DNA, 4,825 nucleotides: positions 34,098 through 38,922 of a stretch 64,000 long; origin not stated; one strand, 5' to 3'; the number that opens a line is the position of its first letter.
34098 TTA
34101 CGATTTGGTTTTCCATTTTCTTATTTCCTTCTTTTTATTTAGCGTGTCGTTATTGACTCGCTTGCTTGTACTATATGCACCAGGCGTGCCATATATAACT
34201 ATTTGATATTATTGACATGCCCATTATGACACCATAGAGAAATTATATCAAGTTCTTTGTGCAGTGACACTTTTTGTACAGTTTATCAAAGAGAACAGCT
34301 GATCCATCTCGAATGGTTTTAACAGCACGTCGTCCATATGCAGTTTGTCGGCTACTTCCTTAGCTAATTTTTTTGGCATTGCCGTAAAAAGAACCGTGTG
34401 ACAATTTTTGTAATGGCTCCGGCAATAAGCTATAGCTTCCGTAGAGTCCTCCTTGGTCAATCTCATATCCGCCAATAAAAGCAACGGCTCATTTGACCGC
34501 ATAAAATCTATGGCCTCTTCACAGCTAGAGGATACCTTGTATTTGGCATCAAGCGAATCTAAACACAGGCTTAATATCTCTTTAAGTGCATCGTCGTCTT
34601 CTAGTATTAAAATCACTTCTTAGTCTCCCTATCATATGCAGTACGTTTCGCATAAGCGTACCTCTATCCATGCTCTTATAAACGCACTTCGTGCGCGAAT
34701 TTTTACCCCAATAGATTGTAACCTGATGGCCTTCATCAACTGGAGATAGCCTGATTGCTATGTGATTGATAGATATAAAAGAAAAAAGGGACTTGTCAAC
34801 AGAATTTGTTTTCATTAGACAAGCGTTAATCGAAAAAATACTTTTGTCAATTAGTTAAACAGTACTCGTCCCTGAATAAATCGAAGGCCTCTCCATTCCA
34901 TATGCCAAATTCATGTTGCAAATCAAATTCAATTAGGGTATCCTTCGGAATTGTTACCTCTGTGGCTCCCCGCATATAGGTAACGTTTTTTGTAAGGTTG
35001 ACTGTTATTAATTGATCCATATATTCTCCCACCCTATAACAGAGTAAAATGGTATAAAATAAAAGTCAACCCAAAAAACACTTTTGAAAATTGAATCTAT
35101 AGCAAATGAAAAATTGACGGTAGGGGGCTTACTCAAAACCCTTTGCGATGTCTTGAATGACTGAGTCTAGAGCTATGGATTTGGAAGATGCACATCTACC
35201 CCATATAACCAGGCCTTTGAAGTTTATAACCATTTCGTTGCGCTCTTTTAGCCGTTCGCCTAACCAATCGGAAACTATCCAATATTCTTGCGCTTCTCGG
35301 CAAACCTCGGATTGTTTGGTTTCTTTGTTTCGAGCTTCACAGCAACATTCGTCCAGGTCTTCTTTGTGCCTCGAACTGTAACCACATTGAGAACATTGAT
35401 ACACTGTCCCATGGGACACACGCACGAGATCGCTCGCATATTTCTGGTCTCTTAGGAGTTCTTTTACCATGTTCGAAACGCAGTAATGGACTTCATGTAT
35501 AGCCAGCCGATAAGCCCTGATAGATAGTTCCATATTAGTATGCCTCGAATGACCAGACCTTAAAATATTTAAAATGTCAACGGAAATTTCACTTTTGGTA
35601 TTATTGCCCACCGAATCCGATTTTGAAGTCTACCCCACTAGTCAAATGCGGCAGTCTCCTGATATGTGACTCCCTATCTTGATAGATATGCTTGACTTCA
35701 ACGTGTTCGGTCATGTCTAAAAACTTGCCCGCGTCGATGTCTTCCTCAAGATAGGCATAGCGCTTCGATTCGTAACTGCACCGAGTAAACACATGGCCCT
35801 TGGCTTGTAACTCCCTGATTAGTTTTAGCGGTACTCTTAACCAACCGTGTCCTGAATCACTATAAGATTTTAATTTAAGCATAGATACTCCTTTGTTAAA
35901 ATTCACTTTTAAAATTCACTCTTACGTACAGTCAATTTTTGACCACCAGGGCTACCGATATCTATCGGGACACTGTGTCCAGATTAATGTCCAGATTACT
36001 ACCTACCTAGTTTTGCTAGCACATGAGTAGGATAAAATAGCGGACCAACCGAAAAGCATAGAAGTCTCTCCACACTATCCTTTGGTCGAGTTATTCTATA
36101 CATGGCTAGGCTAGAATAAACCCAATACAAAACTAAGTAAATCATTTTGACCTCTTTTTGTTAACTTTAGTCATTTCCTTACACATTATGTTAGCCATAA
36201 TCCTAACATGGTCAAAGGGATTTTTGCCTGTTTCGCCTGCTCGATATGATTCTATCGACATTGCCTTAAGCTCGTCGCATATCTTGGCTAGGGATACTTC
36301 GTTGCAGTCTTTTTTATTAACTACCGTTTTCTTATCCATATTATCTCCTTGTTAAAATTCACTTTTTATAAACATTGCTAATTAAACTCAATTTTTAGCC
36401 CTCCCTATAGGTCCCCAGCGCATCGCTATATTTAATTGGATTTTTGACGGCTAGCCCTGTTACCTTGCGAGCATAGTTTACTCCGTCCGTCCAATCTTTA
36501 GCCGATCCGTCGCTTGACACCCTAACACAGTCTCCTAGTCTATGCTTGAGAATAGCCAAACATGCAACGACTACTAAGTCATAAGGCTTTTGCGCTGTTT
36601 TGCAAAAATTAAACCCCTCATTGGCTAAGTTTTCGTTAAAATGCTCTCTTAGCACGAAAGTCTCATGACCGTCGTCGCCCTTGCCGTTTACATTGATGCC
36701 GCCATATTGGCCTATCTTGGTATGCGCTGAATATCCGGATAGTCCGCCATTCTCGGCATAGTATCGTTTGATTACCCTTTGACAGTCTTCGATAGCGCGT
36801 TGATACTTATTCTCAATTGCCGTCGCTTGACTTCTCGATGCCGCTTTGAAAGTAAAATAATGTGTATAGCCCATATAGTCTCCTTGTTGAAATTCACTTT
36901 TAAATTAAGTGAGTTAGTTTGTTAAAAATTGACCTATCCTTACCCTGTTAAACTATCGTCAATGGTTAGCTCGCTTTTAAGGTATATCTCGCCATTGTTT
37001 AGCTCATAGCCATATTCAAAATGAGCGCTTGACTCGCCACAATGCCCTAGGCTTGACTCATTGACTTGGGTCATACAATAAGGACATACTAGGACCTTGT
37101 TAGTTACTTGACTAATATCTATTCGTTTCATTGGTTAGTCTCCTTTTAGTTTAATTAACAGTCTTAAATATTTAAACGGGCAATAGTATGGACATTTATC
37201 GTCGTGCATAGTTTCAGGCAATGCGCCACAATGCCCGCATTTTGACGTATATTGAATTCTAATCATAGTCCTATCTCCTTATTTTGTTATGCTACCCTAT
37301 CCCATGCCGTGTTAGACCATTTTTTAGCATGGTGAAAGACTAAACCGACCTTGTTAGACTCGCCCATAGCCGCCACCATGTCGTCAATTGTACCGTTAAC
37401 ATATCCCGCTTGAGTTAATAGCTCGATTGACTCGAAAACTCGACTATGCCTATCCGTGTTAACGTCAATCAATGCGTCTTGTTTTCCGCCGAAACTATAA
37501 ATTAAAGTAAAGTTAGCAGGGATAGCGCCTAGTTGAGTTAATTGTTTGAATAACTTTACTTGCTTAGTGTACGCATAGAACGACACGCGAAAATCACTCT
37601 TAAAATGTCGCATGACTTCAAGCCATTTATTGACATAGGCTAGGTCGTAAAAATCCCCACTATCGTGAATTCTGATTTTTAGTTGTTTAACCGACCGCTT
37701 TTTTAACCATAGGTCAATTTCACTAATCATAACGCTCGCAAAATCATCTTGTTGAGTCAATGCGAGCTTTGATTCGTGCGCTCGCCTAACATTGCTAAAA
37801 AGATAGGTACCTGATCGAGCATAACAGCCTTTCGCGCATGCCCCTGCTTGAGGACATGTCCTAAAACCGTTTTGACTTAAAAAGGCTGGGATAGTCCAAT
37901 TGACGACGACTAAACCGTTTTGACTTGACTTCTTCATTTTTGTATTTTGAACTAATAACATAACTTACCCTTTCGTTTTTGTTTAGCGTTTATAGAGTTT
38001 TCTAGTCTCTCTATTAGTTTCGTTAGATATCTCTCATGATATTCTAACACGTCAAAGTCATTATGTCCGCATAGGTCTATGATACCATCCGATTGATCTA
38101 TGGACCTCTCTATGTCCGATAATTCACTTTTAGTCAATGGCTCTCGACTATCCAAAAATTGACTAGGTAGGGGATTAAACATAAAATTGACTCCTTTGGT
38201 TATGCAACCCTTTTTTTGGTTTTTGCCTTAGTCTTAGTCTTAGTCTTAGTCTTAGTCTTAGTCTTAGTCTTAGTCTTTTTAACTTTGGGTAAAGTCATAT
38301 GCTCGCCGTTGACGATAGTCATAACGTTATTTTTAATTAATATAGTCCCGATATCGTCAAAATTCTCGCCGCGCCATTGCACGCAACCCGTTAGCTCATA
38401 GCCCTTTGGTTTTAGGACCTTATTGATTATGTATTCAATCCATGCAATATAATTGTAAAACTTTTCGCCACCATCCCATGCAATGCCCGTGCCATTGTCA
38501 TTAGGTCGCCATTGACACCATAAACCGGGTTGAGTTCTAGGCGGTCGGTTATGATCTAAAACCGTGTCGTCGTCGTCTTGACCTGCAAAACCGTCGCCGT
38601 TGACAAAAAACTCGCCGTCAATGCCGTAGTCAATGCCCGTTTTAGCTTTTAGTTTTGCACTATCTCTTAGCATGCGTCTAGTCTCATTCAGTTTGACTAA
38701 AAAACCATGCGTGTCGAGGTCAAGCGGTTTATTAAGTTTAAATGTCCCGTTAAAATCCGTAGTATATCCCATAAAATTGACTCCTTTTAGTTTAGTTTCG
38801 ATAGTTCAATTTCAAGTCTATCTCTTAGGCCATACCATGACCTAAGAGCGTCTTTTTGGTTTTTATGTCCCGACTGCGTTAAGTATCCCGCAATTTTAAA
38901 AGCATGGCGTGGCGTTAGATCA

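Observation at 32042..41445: Five near-consensus RpoN (sigma54) -24/-12 promoters heading leftward operons of a phage accessory region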

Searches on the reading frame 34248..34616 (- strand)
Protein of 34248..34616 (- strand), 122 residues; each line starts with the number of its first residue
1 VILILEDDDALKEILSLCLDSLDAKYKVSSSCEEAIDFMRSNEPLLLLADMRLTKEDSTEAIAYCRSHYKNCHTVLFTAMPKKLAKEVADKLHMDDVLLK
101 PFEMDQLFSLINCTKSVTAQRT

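Call 10: search_protein_families(library=pfam, proteins=[window:34248-34616:-], max_evalue=0.01)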
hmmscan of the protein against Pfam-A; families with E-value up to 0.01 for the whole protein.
window:34248-34616:- (122 aa): 2 families
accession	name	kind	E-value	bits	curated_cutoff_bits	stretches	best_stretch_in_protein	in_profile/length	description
PF00072.30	Response_reg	-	9e-13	48.8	30.2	1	2-111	1-110/111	Response regulator receiver domain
PF23198.2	PDE8A_N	-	0.0095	16.3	29.6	1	2-87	13-98/147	PDE8A-like, N-terminal domain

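Call 62: find_homologous_proteins(query=window:34248-34616:-, max_evalue=0.001)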
Query window:34248-34616:- (122 aa): 1 proteins with E <= 0.001 among 11 candidates.
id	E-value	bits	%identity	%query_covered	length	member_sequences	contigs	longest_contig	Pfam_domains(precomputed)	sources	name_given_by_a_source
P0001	2.3e-71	255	99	100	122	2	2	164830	PF00072.31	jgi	-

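Call 82: search_protein_families(library=ncbifam, proteins=[window:34248-34616:-], max_evalue=0.01)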
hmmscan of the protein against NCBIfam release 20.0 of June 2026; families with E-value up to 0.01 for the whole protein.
window:34248-34616:- (122 aa): 46 families (the best 25 are shown)
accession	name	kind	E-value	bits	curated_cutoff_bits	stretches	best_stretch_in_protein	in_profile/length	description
NF008469.0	PRK11361.1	equivalog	1.1e-09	37.5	714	1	2-114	7-119/461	acetoacetate metabolism transcriptional regulator AtoC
NF040689.1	MtrAB_MtrA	equivalog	1.9e-09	37.2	300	1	2-112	1-110/219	MtrAB system response regulator MtrA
NF040534.1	resp_reg_YycF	equivalog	2.8e-08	33.3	340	1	2-111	3-111/231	response regulator YycF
NF033791.1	ActR_PrrA_rreg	equivalog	3.1e-08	33.8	250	1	2-115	4-117/173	ActR/PrrA/RegA family redox response regulator transcription factor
TIGR01818.1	ntrC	equivalog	4e-08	32.5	558.6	1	2-114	1-113/463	nitrogen regulation protein NR(I)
TIGR02154.1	PhoB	equivalog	4.2e-08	32.8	296.2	1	2-112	5-117/226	phosphate regulon transcriptional regulator PhoB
NF038297.2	hybrid_HK_HrmK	equivalog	7.9e-08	31.4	725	1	2-112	493-605/607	hybrid histidine kinase/response regulator HrmK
NF007969.0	PRK10693.1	equivalog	8.6e-08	31.6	329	1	2-103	10-111/337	two-component system response regulator RssB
NF007928.2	PRK10643.1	equivalog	1.5e-07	31.3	330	1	2-109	3-110/216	two-component system response regulator PmrA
NF045944.1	ResRegRpaBCyano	equivalog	4.2e-07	29.6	330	1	3-113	1-110/229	response regulator transcription factor RpaB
NF041946.1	LuxO_transreg_Vib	equivalog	4.2e-07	29.1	800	1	6-112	3-109/463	quorum-sensing sigma-54 dependent transcriptional regulator LuxO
NF006623.1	PRK09191.1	subfamily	7.4e-07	29.2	240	1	2-112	140-249/258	PhyR family response regulator anti-anti-sigma factor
NF008078.0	PRK10816.1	equivalog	1.5e-06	27.9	336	1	2-109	3-110/223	two-component system response regulator PhoP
NF008199.0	PRK10955.1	equivalog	1.8e-06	28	341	1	2-111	4-111/232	envelope stress response regulator transcription factor CpxR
NF053854.1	RespRegPhoBBctds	equivalog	2.6e-06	27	270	1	2-111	1-111/225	two-component system response regulator PhoB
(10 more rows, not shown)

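Call 85: find_encoding_contigs(protein=P0001, flank=10000, max_places=5)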
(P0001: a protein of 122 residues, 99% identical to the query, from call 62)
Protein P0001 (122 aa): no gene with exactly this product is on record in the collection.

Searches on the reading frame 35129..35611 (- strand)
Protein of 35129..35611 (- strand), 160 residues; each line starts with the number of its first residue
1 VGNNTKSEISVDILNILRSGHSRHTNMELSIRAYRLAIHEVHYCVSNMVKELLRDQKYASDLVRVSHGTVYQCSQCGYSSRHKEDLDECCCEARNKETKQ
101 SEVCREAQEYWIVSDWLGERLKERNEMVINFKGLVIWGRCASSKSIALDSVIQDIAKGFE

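Call 14: search_protein_families(library=phrogs, proteins=[window:35129-35611:-], max_evalue=0.001)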
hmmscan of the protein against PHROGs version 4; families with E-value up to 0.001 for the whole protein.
window:35129-35611:- (160 aa): 1 family
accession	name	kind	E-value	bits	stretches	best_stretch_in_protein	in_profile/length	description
phrog_26364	-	unknown function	6.3e-05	24.1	1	85-156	117-182/196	-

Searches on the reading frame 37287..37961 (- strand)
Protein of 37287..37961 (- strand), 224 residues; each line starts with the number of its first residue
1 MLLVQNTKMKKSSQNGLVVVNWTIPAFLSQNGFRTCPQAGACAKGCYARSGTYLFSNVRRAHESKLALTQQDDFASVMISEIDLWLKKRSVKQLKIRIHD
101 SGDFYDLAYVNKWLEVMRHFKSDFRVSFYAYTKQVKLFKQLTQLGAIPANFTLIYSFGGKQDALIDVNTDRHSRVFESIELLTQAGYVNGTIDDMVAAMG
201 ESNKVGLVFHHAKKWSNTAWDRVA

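Call 14: search_protein_families(library=phrogs, proteins=[window:37287-37961:-], max_evalue=0.001)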
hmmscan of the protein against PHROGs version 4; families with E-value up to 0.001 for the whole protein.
window:37287-37961:- (224 aa): 2 families
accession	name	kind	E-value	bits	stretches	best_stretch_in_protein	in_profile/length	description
phrog_1392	-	unknown function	9.2e-20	72.1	1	29-151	76-200/296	-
phrog_1617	-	unknown function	1.2e-12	48.6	1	4-165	44-199/273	-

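Call 33: find_related_loci(query=window:37287-37961:-, collection=viral_contigs, flank=10000)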
Query window:37287-37961:- (224 aa) in viral_contigs; peptide patterns used: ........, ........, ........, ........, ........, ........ (x = any residue, [..] = any of these).
37 stretches matched a pattern; 36 encode a relative of the query (tblastn E <= 1e-3); 36 distinct loci.
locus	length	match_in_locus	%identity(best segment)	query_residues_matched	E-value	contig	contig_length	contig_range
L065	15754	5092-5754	55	2-223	9e-78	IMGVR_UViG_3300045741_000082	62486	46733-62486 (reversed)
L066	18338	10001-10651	51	2-223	1e-66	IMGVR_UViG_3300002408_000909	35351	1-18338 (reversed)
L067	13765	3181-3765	47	3-213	3e-57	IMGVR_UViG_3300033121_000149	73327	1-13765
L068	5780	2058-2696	46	2-217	3e-51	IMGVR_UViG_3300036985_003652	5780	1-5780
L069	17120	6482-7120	45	2-217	3e-50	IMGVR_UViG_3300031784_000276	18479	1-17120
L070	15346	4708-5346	45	2-217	3e-50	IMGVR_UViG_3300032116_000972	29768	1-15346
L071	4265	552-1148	43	2-207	1e-49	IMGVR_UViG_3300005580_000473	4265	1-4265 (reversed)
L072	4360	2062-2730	41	2-208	5e-49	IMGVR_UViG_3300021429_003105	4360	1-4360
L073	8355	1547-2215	41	2-208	5e-49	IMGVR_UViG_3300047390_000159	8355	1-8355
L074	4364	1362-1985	43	2-214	5e-49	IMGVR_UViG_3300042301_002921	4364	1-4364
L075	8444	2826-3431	42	2-213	1e-48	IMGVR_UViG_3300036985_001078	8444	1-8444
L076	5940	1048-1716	41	2-208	2e-48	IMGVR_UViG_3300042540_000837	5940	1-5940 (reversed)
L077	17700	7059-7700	43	2-217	3e-48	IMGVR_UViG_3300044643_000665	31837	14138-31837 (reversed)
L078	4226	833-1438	43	2-213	2e-48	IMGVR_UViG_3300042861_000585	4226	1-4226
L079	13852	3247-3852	42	2-213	3e-48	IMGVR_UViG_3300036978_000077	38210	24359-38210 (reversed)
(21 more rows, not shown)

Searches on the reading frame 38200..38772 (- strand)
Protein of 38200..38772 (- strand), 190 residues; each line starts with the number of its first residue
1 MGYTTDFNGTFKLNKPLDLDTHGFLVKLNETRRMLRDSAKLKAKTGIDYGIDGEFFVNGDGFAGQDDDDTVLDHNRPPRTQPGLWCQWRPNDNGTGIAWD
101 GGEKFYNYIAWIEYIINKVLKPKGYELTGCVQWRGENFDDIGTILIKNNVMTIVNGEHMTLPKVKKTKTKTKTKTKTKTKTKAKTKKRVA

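Call 14: search_protein_families(library=phrogs, proteins=[window:38200-38772:-], max_evalue=0.001)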
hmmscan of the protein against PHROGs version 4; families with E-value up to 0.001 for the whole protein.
window:38200-38772:- (190 aa): 1 family
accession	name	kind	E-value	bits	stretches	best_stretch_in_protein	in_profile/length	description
phrog_38666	-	unknown function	6.5e-18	66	1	66-158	30-117/144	-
